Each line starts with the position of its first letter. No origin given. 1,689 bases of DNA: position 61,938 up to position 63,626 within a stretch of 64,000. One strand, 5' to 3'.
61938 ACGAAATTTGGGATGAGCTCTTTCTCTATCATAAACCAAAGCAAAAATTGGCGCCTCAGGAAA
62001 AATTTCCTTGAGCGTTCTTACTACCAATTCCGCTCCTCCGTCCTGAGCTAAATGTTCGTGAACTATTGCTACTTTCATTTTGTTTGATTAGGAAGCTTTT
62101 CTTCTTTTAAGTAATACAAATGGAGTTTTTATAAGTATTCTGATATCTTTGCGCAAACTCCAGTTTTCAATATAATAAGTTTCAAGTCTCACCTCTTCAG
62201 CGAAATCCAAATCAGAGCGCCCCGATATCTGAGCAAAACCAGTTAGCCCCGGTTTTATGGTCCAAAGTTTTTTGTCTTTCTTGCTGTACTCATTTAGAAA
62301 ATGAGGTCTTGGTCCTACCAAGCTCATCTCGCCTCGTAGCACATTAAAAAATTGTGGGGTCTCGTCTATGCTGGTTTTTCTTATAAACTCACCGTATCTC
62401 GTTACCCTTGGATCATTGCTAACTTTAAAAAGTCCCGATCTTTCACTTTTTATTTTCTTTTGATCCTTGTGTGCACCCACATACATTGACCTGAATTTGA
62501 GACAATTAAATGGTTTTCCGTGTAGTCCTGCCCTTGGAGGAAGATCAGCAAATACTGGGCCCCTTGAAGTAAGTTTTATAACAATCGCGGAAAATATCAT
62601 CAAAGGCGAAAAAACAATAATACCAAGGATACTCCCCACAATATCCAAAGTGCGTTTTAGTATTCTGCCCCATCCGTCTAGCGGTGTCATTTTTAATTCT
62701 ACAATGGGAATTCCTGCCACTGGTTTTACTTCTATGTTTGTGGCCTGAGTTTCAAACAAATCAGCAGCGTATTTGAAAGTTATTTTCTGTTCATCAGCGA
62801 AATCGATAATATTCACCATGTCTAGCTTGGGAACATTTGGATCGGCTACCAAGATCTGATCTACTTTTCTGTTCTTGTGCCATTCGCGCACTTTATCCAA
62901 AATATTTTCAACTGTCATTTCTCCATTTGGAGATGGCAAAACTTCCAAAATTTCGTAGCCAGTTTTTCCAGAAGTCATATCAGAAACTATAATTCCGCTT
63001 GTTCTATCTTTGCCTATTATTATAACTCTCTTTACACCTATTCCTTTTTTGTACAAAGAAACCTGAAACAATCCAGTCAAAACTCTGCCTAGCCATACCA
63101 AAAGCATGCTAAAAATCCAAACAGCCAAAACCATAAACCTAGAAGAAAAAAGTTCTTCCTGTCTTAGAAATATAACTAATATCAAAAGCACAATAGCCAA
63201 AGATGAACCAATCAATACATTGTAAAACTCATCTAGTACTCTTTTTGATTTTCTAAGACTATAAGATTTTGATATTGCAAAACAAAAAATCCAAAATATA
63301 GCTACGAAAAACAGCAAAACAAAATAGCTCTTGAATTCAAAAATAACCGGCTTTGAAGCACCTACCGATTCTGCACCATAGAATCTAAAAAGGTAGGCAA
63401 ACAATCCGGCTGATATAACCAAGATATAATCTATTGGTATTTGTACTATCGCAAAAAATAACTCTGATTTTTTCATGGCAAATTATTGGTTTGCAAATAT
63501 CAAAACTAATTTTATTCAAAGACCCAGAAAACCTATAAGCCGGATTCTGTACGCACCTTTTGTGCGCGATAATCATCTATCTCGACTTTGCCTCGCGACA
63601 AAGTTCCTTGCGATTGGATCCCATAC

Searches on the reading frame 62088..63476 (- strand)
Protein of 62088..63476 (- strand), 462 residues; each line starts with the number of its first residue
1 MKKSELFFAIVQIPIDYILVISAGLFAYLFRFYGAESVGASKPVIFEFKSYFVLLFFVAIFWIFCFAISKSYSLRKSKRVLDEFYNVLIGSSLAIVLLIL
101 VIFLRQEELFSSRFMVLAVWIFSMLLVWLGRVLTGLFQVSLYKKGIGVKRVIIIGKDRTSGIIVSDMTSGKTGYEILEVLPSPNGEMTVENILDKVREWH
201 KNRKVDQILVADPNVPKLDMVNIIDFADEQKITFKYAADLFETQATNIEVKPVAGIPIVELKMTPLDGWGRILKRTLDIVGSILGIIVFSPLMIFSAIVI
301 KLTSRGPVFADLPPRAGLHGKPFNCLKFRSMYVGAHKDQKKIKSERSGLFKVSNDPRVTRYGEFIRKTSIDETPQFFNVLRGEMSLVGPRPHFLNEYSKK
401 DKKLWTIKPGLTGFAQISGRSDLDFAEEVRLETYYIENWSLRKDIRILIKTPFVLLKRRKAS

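Call 45: find_encoding_contigs(protein=window:62088-63476:-, flank=10000, max_places=3)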
Protein window:62088-63476:- (462 aa): 2 contigs read that carry it; 1 place shown.
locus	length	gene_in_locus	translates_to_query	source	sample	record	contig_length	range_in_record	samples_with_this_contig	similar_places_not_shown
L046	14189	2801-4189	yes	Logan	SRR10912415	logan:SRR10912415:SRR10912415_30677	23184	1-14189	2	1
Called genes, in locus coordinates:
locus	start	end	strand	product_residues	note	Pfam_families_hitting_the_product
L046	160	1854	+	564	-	PF01368:DHH, PF02272:DHHA1, PF17768:RecJ_OB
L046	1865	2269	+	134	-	PF00075:RNase_H, PF13456:RVT_3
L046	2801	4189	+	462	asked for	PF02397:Bac_transf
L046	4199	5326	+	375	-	PF13439:Glyco_transf_4 (weak), PF00534:Glycos_transf_1, PF13692:Glyco_trans_1_4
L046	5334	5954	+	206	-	PF02706:Wzz (weak)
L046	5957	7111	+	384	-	PF13439:Glyco_transf_4, PF20706:GT4-conflict, PF00534:Glycos_transf_1, PF13692:Glyco_trans_1_4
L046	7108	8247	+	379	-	PF13439:Glyco_transf_4, PF00534:Glycos_transf_1, PF13692:Glyco_trans_1_4, PF20706:GT4-conflict (weak), PF13524:Glyco_trans_1_2 (weak)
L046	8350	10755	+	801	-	PF13196:DUF4012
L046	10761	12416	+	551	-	PF03023:MurJ, PF01943:Polysacc_synt (weak), PF13440:Polysacc_synt_3, PF01554:MatE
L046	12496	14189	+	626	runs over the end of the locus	PF12564:TypeIII_RM_meth, PF01555:N6_N4_Mtase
